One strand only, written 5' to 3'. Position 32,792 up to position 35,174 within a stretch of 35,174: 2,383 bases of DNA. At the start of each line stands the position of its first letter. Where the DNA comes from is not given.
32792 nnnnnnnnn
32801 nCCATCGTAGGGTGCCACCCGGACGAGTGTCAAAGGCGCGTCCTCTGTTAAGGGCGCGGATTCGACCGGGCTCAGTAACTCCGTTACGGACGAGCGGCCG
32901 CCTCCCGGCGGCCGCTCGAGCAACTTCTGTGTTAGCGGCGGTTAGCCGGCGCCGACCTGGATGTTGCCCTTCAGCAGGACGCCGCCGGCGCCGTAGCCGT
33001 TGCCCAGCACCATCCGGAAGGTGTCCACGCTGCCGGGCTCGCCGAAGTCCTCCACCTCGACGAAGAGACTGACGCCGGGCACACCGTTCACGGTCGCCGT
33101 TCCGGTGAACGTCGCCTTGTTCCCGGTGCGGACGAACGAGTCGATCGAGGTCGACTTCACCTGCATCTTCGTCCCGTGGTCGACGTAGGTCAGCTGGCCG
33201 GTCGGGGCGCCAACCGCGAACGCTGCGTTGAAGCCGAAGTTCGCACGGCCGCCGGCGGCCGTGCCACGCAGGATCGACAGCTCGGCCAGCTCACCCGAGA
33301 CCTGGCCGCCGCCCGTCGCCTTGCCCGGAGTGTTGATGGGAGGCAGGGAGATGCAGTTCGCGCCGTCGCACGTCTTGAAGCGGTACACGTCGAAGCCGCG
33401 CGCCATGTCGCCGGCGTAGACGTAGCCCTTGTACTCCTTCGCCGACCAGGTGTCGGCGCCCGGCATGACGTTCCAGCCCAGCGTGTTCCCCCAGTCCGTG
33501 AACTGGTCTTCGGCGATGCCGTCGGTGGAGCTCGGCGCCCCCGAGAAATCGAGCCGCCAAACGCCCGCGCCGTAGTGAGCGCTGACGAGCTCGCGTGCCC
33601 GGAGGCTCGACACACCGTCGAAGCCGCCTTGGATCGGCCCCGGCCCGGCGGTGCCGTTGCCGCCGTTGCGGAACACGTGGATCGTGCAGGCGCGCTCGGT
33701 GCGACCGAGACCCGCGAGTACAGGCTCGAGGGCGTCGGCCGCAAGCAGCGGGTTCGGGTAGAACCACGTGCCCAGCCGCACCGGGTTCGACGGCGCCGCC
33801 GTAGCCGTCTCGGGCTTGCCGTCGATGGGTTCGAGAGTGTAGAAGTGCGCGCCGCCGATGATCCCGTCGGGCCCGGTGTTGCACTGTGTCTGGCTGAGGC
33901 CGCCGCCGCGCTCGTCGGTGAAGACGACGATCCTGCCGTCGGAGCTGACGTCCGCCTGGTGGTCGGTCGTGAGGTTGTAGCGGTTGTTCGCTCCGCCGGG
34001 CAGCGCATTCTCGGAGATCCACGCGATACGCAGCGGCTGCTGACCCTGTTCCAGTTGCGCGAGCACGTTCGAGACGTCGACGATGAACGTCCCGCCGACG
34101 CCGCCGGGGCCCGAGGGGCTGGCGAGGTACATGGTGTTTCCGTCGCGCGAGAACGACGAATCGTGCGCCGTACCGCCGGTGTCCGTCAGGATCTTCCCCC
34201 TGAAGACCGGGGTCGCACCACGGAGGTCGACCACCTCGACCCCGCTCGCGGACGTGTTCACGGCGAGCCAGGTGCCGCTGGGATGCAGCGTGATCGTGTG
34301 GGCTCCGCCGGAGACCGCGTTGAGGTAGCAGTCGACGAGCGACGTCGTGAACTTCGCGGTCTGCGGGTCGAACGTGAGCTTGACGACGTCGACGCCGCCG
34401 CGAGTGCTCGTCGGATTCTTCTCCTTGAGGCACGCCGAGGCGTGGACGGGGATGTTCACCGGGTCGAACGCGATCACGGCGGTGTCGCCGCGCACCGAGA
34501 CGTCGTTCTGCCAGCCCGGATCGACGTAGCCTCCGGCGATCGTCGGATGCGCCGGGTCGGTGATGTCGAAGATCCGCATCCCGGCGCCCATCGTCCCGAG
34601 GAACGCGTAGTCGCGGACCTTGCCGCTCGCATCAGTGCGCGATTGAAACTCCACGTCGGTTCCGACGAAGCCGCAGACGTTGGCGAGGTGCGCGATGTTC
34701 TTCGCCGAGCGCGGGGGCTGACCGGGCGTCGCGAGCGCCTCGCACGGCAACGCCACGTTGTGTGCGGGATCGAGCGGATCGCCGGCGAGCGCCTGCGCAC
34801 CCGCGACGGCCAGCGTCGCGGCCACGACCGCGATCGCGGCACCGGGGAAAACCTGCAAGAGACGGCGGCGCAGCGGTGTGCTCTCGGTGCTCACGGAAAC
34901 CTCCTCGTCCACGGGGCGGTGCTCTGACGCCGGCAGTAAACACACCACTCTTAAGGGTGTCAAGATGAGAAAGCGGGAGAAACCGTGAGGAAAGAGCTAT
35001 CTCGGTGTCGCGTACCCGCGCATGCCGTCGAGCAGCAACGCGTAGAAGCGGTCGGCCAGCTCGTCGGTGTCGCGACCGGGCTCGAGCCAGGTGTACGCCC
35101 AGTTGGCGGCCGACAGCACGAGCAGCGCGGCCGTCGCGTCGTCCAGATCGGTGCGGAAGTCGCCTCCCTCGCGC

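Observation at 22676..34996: Co-oriented island of secreted proteases and a propeller protein built around a TrmB-family regulator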

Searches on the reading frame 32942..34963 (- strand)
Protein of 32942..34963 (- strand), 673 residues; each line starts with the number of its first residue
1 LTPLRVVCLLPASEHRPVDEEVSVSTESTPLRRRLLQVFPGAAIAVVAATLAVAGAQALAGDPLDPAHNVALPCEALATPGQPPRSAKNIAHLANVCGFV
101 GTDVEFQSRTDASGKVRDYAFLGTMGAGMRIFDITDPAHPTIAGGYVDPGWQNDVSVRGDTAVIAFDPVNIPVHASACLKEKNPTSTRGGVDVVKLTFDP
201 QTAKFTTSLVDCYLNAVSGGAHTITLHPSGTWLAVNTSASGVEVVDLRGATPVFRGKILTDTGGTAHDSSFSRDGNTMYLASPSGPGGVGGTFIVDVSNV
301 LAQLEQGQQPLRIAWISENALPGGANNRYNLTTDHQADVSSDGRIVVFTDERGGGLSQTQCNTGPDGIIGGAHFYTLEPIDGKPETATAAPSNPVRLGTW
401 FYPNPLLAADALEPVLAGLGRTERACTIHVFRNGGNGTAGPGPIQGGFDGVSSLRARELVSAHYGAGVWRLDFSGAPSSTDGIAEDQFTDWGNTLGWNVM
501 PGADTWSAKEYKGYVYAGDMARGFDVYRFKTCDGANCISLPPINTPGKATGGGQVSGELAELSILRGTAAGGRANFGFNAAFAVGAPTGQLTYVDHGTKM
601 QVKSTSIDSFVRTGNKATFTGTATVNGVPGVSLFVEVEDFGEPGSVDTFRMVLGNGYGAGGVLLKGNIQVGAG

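Call 4: search_protein_families(library=pfam, proteins=[window:32942-34963:-], max_evalue=0.01)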
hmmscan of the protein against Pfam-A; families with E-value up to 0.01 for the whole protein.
window:32942-34963:- (673 aa): 2 families
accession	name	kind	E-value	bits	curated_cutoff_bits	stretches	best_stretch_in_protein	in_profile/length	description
PF08309.17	LVIVD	-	0.00056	19.6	20.2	0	118-146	12-40/42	LVIVD repeat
PF07676.18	PD40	-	0.00081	19.7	20.9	0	339-355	16-33/38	WD40-like Beta Propeller Repeat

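Call 5: search_protein_families(library=ncbifam, proteins=[window:32942-34963:-], max_evalue=0.01)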
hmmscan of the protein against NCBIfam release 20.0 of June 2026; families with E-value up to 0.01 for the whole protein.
window:32942-34963:- (673 aa): 1 family
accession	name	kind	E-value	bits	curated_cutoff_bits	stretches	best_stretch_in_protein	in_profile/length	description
NF041523.1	post_COAP_1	domain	1.2e-27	96.7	40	1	568-670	10-113/115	post-COAP-1 domain-containing protein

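Call 50: search_solved_structures(query=window:32942-34894:-, max_evalue=1)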
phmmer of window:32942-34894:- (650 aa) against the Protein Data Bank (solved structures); distinct sequences matched with E-value up to 1: 0.

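Call 51: find_homologous_proteins(query=window:32942-34894:-)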
Query window:32942-34894:- (650 aa): 648 proteins with E <= 0.001 among 8000 candidates; the best 120 are listed.
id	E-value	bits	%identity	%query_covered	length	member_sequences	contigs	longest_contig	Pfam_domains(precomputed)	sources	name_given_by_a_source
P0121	0.0e+0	1478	100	100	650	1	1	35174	-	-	-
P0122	6.0e-291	985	54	72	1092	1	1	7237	-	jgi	jgi:hypothetical protein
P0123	4.9e-287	972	68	99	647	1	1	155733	-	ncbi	-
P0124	9.8e-284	961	69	97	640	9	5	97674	PF08309.18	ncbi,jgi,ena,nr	ncbi:MAG TPA: post-COAP-1 domain-containing protein [Anaerolineae bacterium]|nr:post-COAP-1 domain-c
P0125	2.9e-282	956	70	94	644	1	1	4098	-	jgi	jgi:hypothetical protein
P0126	5.6e-282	955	68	96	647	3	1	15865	-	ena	-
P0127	7.9e-281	951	70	93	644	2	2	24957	-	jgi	jgi:hypothetical protein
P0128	2.3e-280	950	68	95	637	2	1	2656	-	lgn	-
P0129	6.6e-279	945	68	98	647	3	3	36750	-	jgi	jgi:hypothetical protein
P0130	9.2e-279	945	69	96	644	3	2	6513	-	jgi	jgi:hypothetical protein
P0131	1.4e-277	941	68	97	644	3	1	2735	-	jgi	jgi:hypothetical protein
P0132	7.1e-277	938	68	95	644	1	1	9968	-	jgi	jgi:hypothetical protein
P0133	3.6e-276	936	68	94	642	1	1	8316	-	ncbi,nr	ncbi:MAG TPA: post-COAP-1 domain-containing protein [Gaiellaceae bacterium]|nr:post-COAP-1 domain-co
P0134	2.9e-274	930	69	94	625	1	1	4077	-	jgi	jgi:hypothetical protein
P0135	3.6e-273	926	68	94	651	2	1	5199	-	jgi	jgi:hypothetical protein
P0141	1.9e-266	904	64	98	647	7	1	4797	PF08309.18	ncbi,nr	ncbi:MAG: hypothetical protein CYG59_08935 [Chloroflexi bacterium]|nr:MAG: hypothetical protein CYG5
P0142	1.9e-263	894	67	94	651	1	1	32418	PF08309.18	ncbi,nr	ncbi:MAG TPA: post-COAP-1 domain-containing protein [Candidatus Limnocylindrales bacterium]|nr:post-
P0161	7.0e-248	843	61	99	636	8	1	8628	PF08309.18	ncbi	ncbi:MAG TPA: post-COAP-1 domain-containing protein [Candidatus Limnocylindria bacterium]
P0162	1.1e-247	842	60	100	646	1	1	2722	PF08309.18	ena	-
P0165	2.3e-247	841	63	97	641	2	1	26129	PF08309.18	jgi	-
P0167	1.3e-246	838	63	94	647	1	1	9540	PF08309.18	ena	-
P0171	1.2e-245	835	62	97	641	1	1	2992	PF08309.18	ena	-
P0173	2.5e-245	834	61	96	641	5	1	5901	PF08309.18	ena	-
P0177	5.4e-244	830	61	97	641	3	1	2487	PF08309.18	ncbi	-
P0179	2.1e-243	828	62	94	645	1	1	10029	PF08309.18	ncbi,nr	ncbi:MAG TPA: post-COAP-1 domain-containing protein [Candidatus Limnocylindria bacterium]|nr:post-CO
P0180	2.2e-243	828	60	99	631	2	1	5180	PF08309.18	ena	-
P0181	2.5e-243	828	61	98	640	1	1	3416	PF08309.18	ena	-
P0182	9.0e-243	826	59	100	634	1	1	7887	PF08309.18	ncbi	ncbi:MAG: post-COAP-1 domain-containing protein [Candidatus Limnocylindria bacterium]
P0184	1.9e-242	825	59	99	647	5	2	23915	PF08309.18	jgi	jgi:hypothetical protein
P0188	6.5e-242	823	60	97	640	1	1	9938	PF08309.18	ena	-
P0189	9.0e-242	822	63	93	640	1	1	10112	PF08309.18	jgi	jgi:hypothetical protein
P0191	9.4e-241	819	61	95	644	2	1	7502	PF08309.18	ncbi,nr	ncbi:MAG: hypothetical protein H0V45_04685 [Actinobacteria bacterium]|nr:hypothetical protein [Actin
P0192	6.1e-240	816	62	94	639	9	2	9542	PF08309.18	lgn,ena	-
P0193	6.5e-240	816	59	100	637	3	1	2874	PF08309.18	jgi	jgi:hypothetical protein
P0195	1.1e-239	815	60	97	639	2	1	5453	PF08309.18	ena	-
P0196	1.5e-239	815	59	99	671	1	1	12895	PF08309.18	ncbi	-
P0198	6.8e-239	813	60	98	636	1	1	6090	PF08309.18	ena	-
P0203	2.6e-237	808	60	98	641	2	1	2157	PF08309.18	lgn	-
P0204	3.3e-237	807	63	94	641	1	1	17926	PF08309.18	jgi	jgi:hypothetical protein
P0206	5.9e-237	806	60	97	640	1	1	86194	PF08309.18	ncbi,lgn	ncbi:MAG TPA: post-COAP-1 domain-containing protein [Candidatus Limnocylindria bacterium]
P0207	6.5e-237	806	60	97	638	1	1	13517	PF08309.18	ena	-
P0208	7.5e-237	806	62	97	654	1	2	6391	PF08309.18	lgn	-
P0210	9.3e-237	806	61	95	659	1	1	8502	PF08309.18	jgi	jgi:hypothetical protein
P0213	8.7e-236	803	60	93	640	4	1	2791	PF08309.18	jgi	jgi:hypothetical protein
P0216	9.8e-235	799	60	94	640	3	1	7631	PF08309.18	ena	-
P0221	1.0e-233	796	60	94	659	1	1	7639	PF08309.18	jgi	jgi:hypothetical protein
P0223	1.2e-233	796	59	98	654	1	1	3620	PF08309.18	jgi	jgi:hypothetical protein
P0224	1.3e-233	795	60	98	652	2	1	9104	PF08309.18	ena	-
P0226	7.8e-233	793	60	96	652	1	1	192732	PF08309.18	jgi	jgi:hypothetical protein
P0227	1.6e-232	792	59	93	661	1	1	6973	PF08309.18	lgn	-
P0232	4.5e-232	790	60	94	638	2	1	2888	PF08309.18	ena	-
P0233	5.8e-232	790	60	97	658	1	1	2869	PF08309.18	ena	-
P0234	6.6e-232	790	61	98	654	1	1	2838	PF08309.18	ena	-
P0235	2.7e-231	788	59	97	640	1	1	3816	PF08309.18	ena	-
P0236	3.2e-231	787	58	99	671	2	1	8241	PF08309.18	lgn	-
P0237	1.1e-230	786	58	97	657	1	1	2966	PF08309.18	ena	-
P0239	2.5e-230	785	58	97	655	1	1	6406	PF08309.18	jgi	-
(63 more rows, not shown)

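Call 63: predict_structure(alignment_id=A2)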
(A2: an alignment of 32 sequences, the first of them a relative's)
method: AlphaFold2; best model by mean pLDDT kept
length: 650 residues; sequences in the alignment: 32
mean_pLDDT: 74.9   pTM: 0.68
mean pLDDT of the five models: 74.9, 71.4, 70.9, 70.0, 69.1
residues with pLDDT >= 90: 181; 70-90: 261; 50-70: 103; < 50: 105
segments of 3 or more residues with pLDDT < 50: 1-6, 30-63, 330-342, 382-427, 478-480
pLDDT, mean of each block of 10 residues (from residue 1): 44 58 62 36 33 32 63 61 87 87 81 81 77 88 66 81 85 96 95 75 90 84 95 93 86 91 82 97 97 89 79 82 79 40 65 94 96 88 44 42 39 35 44 78 75 80 85 66 69 67 72 54 86 78 84 91 83 93 86 88 83 83 81 83 86
secondary structure, 60 per line:
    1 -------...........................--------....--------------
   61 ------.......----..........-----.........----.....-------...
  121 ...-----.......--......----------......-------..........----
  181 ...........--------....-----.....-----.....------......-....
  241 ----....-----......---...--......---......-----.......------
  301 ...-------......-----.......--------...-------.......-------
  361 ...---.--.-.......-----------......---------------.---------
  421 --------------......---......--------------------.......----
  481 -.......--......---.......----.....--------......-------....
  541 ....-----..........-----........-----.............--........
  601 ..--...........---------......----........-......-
elements in order: H8-34 H43-46 E67-73 E78-87 E93-101 E106-110 E118-123 E129-135 E138-143 H154-159 E167-176 E181-191 E200-203 E209-213 E219-223 E230-235 H237-240 E245-248 E254-259 E268-273 H277-282 E288-294 E311-316 E322-328 E347-353 E372-378 H390-395 E435-440 E444-449 E470-476 E482-488 E491-496 E500-506 H511-514 E524-529 E537-544 E550-559 E565-572 E578-590 E593-602 E605-615 E625-630 E635-642 E644-649

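Call 65: fold_search(model_id=the predicted structure, library=pdb)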
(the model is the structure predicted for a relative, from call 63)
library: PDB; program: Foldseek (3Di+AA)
matches with E <= 10: 1215; with E <= 0.001: 520
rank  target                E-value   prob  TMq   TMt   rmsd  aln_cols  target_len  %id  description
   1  8ov6_A                4.1e-08  1.00  0.32  0.27  18.0       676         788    6  Ternary structure of intramolecular bivalent glue degrader IBG1 bound to BRD4 and DCAF16:DDB1deltaBPB (released 2023-05-17)
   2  7mq8_LT               5.9e-08  1.00  0.24  0.19  20.6       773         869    8  Cryo-EM structure of the human SSU processome, state pre-A1 (released 2021-09-22)
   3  5wp3_A                6.2e-08  1.00  0.38  0.63   8.6       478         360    7  Crystal Structure of EED in complex with EB22 (released 2017-09-13)
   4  4a0a_A                7.2e-08  1.00  0.33  0.28  17.9       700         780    8  Structure of hsDDB1-drDDB2 bound to a 16 bp CPD-duplex (pyrimidine at D-1 position) at 3.6 A resolution (CPD 3) (released 2011-11-30)
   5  9sai_A                7.2e-08  1.00  0.32  0.26  17.4       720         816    7  Ternary PROTAC-mediated complex consisting of Cereblon, DDB1 and BRD4-BD1, non-covalently linked by JQ1-AcN (released 2025-10-29)
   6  9hpj_A                7.6e-08  1.00  0.33  0.28  17.7       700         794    8  Cryo-EM structure of DDB1dB-CRBN-MRT-0031619, conformation 2 (released 2025-12-03)
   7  8tl6_A                8.4e-08  1.00  0.32  0.27  18.2       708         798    7  Cryo-EM structure of DDB1deltaB-DDA1-DCAF5 (released 2024-04-03)
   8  8f5p_E                8.9e-08  1.00  0.33  0.22  16.2       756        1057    8  Structure of Leishmania tarentolae IFT-A (state 2) (released 2022-12-21)
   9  9g33_UU               9.3e-08  1.00  0.20  0.17  19.9       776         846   11  Stalled 90S - Utp23-Krr1-deltaC3 (released 2025-06-18)
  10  9oty_A                1.1e-07  1.00  0.34  0.28  17.4       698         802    7  DDB1-CRBN with CK1 alpha, SB-405483, and DEG-47: composite map and model submission (released 2025-11-19)
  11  7mq8_LS               1.1e-07  1.00  0.37  0.51   6.1       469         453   11  Cryo-EM structure of the human SSU processome, state pre-A1 (released 2021-09-22)
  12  9e2u_G                1.3e-07  1.00  0.33  0.27  19.0       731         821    6  Crystal structure of DDB1-CRBN-ALV1 complex bound to triple ZnF of Helios (IKZF2 ZF1-3) (released 2025-09-03)
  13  6zqd_UU               1.3e-07  1.00  0.20  0.16  19.7       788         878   11  Cryo-EM structure of the 90S pre-ribosome from Saccharomyces cerevisiae, state Post-A1 (released 2020-09-23)
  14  8ttb_B                1.6e-07  1.00  0.36  0.52   9.5       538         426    7  Cryo-EM structure of the PP2A:B55-ARPP19 complex (released 2023-10-25)
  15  9zxm                  1.6e-07  1.00  0.35  0.29  18.0       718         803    7  DDB1 delta with compound 6 (released 2026-04-08)
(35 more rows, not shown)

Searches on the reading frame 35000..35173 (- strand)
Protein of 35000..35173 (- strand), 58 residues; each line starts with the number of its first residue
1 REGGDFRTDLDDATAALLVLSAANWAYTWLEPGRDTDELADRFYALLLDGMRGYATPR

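Call 49: search_protein_families(library=pfam, proteins=[window:35000-35173:-], max_evalue=0.001)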
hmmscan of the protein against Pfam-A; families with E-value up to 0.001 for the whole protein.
window:35000-35173:- (58 aa): 1 family
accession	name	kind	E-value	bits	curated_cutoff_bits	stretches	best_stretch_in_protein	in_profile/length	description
PF17932.6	TetR_C_24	-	3.2e-07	31.1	26.4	1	2-51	64-114/114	Tetracyclin repressor-like, C-terminal domain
